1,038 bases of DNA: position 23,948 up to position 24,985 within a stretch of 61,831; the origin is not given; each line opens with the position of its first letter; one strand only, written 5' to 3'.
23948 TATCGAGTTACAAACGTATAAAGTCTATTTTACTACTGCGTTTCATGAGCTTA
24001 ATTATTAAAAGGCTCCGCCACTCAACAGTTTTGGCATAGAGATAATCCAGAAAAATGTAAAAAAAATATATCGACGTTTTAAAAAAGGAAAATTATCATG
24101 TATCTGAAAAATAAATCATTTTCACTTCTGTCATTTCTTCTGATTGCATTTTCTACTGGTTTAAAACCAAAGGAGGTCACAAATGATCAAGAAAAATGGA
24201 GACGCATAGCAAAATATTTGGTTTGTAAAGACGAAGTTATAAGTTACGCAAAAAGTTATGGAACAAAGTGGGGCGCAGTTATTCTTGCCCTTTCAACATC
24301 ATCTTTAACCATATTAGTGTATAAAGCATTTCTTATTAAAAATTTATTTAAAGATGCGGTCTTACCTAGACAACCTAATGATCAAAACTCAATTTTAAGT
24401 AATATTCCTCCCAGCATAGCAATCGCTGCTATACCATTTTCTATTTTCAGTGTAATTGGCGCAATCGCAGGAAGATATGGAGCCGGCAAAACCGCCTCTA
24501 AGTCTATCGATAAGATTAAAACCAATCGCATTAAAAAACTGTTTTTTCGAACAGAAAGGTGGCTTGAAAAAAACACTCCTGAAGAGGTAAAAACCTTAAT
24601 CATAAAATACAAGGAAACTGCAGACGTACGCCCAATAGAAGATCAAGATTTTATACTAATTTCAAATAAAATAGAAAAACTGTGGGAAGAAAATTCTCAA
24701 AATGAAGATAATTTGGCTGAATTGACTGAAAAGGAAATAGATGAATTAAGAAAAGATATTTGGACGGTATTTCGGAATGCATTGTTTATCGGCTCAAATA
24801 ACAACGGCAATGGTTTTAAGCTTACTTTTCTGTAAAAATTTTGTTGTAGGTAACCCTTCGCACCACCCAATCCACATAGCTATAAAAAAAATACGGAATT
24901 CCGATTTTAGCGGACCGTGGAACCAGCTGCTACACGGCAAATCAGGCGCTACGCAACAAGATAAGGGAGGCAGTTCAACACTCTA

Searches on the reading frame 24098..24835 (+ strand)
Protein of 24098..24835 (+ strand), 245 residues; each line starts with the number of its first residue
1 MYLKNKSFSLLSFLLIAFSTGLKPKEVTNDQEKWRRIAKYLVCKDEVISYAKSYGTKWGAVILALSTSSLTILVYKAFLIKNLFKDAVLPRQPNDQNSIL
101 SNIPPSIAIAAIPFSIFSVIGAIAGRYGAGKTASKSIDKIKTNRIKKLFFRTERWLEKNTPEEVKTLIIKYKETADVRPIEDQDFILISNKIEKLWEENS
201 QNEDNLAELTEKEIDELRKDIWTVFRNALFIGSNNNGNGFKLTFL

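Call 4: search_protein_families(library=pfam, proteins=[window:24098-24835:+], max_evalue=0.01)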
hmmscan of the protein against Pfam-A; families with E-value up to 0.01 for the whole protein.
window:24098-24835:+ (245 aa): 0 families

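Call 87: search_protein_families(library=ncbifam, proteins=[window:24098-24835:+], max_evalue=0.001)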
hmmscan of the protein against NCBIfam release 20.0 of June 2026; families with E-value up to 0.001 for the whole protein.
window:24098-24835:+ (245 aa): 0 families

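Call 93: search_solved_structures(query=window:24098-24835:+, max_evalue=1)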
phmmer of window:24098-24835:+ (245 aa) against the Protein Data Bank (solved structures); distinct sequences matched with E-value up to 1: 1.
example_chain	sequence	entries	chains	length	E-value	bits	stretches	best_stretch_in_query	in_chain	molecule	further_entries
7mgv_A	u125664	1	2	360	0.37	13.5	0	126-209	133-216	CdnC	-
